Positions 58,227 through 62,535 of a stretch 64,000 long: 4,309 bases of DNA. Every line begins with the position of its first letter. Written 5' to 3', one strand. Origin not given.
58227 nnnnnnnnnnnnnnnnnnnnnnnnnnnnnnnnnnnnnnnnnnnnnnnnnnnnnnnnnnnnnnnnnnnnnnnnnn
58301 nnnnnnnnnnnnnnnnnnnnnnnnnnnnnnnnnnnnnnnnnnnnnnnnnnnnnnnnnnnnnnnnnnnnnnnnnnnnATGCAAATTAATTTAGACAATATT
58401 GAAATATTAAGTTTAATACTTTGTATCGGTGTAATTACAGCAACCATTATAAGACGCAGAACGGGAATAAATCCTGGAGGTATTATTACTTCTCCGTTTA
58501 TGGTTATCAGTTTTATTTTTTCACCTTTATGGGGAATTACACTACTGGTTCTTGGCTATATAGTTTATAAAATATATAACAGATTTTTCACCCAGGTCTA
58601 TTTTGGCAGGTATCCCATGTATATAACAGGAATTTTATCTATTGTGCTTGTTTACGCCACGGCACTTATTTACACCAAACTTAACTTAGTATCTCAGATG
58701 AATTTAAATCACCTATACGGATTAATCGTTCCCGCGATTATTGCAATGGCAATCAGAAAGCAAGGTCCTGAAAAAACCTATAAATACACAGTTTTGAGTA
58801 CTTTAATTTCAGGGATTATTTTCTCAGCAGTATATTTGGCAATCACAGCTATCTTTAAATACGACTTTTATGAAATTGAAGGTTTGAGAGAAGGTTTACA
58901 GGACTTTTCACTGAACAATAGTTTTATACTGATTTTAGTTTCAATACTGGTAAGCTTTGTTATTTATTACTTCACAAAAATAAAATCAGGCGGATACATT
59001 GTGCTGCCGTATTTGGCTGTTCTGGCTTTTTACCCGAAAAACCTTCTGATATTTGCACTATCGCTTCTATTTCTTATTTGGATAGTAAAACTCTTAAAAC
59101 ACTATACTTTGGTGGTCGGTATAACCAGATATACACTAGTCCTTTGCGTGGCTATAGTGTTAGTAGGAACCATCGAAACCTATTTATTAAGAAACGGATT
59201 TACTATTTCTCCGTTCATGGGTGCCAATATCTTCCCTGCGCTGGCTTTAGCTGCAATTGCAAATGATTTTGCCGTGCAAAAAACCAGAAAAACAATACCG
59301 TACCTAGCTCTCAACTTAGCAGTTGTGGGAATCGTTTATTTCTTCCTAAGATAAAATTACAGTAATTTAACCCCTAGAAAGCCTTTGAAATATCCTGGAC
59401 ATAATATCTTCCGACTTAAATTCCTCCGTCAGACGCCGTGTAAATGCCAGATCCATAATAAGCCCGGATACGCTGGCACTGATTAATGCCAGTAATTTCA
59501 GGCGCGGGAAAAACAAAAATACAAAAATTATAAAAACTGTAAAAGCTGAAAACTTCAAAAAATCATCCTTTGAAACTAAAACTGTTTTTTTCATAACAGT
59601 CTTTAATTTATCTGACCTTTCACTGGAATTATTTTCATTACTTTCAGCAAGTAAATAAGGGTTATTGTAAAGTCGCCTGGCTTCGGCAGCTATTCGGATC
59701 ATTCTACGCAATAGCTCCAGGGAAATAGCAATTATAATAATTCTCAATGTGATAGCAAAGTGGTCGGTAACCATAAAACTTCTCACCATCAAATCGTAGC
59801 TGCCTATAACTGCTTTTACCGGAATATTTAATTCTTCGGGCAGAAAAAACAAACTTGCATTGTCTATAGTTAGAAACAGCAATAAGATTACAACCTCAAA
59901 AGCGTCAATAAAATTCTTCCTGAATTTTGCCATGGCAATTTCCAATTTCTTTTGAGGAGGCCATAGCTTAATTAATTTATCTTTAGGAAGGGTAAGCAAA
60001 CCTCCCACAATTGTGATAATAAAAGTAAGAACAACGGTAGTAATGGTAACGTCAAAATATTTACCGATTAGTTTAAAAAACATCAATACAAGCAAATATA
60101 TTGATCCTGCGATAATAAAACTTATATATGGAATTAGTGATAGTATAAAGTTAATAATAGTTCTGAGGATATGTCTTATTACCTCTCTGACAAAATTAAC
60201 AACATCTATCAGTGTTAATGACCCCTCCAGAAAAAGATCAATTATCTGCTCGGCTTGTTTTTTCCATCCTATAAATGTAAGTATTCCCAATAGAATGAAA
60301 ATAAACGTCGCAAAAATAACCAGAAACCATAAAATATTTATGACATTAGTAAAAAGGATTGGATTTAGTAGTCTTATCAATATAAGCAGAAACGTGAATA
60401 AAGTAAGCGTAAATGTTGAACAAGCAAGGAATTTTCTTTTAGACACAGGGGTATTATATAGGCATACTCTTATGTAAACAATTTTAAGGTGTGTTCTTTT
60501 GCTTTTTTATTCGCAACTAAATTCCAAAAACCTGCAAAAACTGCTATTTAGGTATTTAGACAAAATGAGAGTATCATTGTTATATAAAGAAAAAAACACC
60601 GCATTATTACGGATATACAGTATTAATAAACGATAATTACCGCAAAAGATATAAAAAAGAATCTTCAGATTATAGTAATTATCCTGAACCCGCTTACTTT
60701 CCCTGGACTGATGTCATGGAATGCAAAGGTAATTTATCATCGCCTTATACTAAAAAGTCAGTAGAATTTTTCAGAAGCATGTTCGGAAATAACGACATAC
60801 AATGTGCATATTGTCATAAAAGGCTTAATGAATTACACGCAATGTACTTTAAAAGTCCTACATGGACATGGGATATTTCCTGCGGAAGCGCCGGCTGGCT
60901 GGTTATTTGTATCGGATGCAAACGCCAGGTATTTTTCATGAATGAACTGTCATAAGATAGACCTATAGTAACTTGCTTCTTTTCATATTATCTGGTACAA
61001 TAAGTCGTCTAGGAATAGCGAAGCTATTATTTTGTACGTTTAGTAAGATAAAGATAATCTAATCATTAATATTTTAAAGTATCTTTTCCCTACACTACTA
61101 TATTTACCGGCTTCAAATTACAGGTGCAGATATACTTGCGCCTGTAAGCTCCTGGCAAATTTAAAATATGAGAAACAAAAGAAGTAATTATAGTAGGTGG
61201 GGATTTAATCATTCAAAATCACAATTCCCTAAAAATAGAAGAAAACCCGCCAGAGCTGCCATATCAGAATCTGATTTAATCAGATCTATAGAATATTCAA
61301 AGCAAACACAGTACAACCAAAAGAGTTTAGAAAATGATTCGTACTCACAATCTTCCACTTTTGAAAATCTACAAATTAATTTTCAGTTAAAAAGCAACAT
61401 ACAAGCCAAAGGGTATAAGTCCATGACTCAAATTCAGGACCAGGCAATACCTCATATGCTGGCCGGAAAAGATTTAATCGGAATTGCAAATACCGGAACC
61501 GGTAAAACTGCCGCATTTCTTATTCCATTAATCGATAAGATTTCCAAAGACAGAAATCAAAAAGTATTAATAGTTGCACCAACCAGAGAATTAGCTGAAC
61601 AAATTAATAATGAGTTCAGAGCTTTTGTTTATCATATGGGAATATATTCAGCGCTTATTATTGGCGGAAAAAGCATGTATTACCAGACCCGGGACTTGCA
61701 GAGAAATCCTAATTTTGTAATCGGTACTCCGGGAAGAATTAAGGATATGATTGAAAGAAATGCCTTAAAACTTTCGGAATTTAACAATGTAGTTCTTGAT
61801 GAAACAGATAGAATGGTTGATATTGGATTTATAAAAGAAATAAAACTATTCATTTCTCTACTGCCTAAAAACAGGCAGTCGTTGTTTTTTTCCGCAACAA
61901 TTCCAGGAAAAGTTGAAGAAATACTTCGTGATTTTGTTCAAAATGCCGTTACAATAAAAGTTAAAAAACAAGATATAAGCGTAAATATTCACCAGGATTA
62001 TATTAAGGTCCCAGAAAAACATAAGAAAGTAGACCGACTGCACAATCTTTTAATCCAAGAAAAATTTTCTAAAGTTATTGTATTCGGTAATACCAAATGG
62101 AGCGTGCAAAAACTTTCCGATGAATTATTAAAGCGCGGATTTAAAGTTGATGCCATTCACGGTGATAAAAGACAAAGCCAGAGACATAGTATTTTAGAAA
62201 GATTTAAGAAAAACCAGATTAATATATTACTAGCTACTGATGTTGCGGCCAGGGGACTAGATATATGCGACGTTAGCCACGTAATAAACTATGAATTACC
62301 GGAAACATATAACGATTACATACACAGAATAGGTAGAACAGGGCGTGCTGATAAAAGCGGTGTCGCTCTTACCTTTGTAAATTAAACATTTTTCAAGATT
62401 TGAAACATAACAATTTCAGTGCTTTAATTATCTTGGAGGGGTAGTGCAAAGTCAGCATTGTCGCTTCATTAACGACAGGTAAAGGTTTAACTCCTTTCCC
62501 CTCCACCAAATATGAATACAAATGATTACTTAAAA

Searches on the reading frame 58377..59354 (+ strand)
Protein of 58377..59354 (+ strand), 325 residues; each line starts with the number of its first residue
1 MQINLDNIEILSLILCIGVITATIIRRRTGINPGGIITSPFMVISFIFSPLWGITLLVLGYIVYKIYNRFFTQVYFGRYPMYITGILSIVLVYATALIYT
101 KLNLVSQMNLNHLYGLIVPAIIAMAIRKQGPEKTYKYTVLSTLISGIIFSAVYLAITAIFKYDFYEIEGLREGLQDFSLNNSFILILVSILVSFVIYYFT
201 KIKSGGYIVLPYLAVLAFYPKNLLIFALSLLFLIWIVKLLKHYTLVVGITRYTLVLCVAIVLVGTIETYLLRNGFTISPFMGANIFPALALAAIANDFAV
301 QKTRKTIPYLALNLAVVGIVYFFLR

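Call 56: search_protein_families(library=pfam, proteins=[window:58377-59354:+], max_evalue=0.001)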
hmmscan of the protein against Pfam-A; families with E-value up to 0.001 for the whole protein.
window:58377-59354:+ (325 aa): 1 family
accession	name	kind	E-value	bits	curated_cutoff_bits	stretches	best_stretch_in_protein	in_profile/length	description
PF14102.11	Caps_synth_CapC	-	1.6e-22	80.6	27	2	17-134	1-118/119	Capsule biosynthesis CapC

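Call 70: search_protein_families(library=ncbifam, proteins=[window:58377-59354:+], max_evalue=0.001)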
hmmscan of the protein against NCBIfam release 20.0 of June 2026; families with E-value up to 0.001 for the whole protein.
window:58377-59354:+ (325 aa): 1 family
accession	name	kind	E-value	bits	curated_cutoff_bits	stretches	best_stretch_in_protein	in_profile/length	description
TIGR04011.1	poly_gGlu_PgsC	equivalog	1.6e-16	60.8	96.45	2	16-143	2-129/132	poly-gamma-glutamate biosynthesis protein PgsC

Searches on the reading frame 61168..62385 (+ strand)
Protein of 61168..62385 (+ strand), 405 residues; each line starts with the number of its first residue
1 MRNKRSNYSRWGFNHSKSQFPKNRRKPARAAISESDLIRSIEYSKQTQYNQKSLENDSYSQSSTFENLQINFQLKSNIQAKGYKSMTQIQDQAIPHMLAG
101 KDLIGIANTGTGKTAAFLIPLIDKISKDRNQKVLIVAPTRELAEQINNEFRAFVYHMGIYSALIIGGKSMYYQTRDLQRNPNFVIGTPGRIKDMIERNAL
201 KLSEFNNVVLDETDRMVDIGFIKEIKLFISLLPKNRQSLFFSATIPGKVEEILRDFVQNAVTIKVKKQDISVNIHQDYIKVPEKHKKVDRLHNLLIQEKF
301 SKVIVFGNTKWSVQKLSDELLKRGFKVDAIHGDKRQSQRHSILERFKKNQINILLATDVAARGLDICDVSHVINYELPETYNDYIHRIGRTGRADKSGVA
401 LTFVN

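Call 56: search_protein_families(library=pfam, proteins=[window:61168-62385:+], max_evalue=0.001)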
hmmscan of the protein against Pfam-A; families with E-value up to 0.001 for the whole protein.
window:61168-62385:+ (405 aa): 7 families
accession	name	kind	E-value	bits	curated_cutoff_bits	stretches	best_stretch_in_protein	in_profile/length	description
PF00270.35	DEAD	-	6.3e-48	163.1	26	1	87-251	1-166/167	DEAD/DEAH box helicase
PF00271.37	Helicase_C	-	7.9e-35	119.9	23.5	1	287-394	2-109/110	Helicase conserved C-terminal domain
PF04851.21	ResIII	-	1.4e-10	41.8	22.5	1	102-245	25-162/164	Type III restriction enzyme, res subunit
PF16203.11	ERCC3_RAD25_C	-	2.2e-06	27.6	27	1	278-375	39-131/248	ERCC3/RAD25/XPB C-terminal helicase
PF22590.2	Cas3-like_C_2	-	0.00053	20.7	27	0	301-395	3-105/106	CRISPR-associated nuclease/helicase Cas3, C-terminal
PF13604.12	AAA_30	-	0.00087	19.5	27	0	87-150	3-66/191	AAA domain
PF13245.12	AAA_19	-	0.00088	19.9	25.1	0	90-219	1-104/134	AAA domain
